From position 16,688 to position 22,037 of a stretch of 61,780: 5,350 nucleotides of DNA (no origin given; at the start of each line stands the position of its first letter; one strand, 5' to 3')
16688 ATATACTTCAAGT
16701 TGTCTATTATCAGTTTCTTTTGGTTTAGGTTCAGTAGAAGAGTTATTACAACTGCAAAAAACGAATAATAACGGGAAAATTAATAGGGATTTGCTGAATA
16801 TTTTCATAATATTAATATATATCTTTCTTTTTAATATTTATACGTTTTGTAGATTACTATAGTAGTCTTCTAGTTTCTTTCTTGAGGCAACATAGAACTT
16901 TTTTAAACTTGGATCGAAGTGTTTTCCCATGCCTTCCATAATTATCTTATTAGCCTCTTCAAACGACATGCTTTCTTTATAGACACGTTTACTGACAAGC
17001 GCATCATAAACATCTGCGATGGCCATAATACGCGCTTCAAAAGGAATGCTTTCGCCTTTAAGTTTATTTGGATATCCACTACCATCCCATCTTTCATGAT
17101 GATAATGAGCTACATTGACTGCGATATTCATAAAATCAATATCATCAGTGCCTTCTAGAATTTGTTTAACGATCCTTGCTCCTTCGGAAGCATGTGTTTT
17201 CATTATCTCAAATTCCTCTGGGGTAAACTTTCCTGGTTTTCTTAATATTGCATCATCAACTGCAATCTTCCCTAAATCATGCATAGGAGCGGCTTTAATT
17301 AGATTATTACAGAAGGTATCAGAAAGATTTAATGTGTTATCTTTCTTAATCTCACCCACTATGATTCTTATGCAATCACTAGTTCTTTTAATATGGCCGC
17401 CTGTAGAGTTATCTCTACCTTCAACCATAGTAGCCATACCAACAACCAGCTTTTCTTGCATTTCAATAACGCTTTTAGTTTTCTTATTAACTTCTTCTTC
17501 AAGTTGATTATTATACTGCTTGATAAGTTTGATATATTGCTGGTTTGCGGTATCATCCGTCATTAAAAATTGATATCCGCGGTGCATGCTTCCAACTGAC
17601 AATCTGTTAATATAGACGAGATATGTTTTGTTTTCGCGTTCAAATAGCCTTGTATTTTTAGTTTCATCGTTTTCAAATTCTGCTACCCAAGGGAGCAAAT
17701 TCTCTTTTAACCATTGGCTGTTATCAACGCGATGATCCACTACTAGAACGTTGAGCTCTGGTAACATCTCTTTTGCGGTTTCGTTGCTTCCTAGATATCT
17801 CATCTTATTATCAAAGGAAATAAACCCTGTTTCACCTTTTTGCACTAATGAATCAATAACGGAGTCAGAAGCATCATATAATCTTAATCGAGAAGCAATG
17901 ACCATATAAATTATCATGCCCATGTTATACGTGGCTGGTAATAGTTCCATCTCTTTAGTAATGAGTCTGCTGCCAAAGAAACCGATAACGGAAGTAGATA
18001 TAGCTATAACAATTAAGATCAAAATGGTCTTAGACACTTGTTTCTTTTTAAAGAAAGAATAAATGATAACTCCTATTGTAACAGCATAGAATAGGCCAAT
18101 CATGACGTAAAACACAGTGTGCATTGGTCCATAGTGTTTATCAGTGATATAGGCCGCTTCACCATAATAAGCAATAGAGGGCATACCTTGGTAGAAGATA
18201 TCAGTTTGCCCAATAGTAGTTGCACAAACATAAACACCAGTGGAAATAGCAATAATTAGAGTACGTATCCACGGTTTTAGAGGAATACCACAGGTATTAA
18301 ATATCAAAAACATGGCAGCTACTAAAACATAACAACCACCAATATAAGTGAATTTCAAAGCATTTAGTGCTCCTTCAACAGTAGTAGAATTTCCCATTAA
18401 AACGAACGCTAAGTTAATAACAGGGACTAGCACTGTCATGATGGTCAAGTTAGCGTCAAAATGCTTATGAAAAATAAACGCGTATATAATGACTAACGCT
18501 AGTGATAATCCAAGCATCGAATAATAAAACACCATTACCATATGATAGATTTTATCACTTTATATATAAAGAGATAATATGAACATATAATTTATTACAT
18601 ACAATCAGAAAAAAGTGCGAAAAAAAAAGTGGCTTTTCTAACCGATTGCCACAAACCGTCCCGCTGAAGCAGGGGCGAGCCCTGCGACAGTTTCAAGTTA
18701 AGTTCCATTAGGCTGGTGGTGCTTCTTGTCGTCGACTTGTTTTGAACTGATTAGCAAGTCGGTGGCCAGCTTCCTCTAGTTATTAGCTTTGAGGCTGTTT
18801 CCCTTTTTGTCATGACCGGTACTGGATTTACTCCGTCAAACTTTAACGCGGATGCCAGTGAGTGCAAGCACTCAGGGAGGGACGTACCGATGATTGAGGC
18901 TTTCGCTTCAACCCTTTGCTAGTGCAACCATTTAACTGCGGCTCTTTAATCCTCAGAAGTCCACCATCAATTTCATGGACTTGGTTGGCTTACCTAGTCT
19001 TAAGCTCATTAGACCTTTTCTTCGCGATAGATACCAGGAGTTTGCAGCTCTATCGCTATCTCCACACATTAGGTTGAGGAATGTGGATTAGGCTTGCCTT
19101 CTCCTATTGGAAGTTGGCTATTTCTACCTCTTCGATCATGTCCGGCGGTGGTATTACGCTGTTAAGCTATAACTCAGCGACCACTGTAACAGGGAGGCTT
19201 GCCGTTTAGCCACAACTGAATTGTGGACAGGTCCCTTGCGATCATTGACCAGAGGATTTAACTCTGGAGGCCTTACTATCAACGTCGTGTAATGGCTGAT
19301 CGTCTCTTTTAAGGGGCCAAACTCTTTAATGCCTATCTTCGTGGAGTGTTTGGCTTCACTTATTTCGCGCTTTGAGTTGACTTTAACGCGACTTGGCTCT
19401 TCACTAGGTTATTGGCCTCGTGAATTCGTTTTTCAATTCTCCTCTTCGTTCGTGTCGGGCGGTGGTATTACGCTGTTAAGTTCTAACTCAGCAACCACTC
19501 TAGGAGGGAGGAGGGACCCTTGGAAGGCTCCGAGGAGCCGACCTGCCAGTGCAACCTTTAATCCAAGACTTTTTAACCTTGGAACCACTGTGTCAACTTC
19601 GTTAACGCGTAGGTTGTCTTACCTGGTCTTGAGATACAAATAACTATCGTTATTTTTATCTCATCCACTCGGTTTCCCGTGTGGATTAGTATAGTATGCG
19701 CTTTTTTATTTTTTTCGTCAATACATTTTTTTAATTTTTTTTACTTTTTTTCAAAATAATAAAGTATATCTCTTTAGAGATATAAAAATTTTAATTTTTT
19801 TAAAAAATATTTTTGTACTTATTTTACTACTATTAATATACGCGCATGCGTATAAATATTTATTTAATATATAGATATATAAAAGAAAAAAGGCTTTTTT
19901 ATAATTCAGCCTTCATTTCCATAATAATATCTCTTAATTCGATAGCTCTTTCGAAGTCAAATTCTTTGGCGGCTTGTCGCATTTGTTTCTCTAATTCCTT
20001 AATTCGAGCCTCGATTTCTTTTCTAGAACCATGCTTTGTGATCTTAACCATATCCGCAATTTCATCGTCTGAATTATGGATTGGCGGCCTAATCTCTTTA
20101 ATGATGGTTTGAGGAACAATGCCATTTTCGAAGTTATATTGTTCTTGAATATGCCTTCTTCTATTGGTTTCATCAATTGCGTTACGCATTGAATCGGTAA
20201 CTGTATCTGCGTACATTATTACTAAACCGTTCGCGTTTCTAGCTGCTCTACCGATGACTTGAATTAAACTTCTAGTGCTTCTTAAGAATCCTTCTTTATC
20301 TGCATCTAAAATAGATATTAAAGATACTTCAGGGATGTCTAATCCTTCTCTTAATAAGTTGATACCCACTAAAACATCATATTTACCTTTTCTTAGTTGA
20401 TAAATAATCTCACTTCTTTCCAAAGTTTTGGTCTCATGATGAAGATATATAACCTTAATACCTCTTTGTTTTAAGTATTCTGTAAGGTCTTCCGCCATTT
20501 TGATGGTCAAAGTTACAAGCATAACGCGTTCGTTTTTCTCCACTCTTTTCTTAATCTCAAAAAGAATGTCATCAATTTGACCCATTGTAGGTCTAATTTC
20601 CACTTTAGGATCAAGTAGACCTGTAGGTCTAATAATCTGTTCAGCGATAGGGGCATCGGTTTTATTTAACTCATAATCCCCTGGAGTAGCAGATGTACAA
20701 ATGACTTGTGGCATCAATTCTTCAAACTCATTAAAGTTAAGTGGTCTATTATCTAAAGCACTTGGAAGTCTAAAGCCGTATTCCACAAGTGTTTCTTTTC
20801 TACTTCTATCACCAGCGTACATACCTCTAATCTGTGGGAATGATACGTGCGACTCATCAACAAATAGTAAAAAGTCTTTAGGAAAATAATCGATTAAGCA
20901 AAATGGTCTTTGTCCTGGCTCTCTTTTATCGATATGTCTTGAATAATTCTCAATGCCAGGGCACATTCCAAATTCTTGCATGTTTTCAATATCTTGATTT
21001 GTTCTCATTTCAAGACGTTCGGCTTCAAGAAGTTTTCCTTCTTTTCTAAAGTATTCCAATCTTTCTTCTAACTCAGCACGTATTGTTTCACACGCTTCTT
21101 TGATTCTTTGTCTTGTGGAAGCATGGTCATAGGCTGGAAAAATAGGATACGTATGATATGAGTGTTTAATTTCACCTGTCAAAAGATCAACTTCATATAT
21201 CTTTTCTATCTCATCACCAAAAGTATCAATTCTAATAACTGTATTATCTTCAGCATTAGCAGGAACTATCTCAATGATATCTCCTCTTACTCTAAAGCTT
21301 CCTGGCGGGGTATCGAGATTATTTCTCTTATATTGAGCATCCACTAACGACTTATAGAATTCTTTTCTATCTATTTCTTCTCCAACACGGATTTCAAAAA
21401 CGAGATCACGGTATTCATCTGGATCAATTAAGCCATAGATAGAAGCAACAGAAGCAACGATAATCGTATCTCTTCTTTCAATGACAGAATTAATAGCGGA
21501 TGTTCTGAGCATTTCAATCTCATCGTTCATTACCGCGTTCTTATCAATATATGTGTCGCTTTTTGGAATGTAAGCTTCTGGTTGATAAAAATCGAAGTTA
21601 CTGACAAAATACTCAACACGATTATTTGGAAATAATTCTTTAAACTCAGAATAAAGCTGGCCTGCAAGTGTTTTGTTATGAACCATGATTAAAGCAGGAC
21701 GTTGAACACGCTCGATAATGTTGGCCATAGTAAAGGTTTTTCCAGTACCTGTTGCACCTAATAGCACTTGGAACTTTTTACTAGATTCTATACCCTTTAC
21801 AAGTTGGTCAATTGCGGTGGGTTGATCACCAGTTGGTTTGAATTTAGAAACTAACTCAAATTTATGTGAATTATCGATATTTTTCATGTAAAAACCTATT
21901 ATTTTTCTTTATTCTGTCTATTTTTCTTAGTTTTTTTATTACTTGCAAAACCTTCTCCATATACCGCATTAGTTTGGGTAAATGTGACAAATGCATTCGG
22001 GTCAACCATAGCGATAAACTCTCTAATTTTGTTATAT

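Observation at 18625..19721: Stand-alone ~1.06-kb ornate noncoding RNA with its own promoter and terminator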

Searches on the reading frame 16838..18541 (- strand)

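Call 44: search_protein_families(library=pfam, proteins=[window:16838-18541:-], max_evalue=0.00001)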
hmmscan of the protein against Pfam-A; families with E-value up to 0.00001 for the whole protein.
window:16838-18541:- (567 aa): 3 families
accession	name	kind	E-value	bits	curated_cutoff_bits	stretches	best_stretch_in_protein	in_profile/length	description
PF13487.12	HD_5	-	1.7e-31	109.7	27.2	1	402-546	30-170/170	HD domain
PF01966.28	HD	-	1.2e-17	64.7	22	1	383-514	4-115/116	HD domain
PF16927.11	HisKA_7TM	-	7.6e-07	29.6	28.6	1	14-223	9-221/224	N-terminal 7TM region of histidine kinase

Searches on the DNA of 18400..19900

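Call 5: search_rna_families(source=window, start=18400, end=19900, threshold=evalue, max_evalue=10)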
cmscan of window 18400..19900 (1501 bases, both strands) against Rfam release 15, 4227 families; matches with E-value up to 10: 6.
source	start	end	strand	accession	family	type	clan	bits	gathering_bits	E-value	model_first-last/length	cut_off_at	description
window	19127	19187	-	RF02946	cow-rumen-1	Gene; sRNA;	-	83.9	53.4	3.4e-20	1-61/61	no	cow-rumen-1 RNA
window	19441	19501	-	RF02946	cow-rumen-1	Gene; sRNA;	-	78.6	53.4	1.2e-18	1-61/61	no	cow-rumen-1 RNA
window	18802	18861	-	RF02946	cow-rumen-1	Gene; sRNA;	-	65.2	53.4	9.5e-15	1-61/61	no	cow-rumen-1 RNA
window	19630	19665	+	RF03803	MIR1886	Gene; miRNA;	-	21.3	62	0.36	1-52/52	no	MIR1886 microRNA precursor family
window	19817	19865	-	RF02031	tpke11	Gene; sRNA;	-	14.9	43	6.7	1-77/77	no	tpke11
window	19526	19540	-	RF01716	PhotoRC-I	Cis-reg;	-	12.5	45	4.4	30-44/44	no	PhotoRC-I RNA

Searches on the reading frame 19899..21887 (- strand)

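Call 44: search_protein_families(library=pfam, proteins=[window:19899-21887:-], max_evalue=0.00001)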
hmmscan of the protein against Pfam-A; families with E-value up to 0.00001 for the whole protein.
window:19899-21887:- (662 aa): 6 families
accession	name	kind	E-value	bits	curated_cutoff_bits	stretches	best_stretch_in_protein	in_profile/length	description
PF17757.6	UvrB_inter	-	1.3e-27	96.2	22.9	1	165-253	2-89/91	UvrB interaction domain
PF12344.14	UvrB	-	2.3e-22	79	27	1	558-600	1-43/43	Ultra-violet resistance protein B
PF00271.37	Helicase_C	-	7.8e-21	74.8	23.5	1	445-551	10-109/110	Helicase conserved C-terminal domain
PF04851.21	ResIII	-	4.3e-13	49.9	22.5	1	16-97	2-84/164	Type III restriction enzyme, res subunit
PF02151.25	UVR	-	2.2e-07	30.9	21.5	1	627-660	2-35/36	UvrB/uvrC motif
PF00270.35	DEAD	-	2.7e-06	27.6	26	0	22-92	4-77/167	DEAD/DEAH box helicase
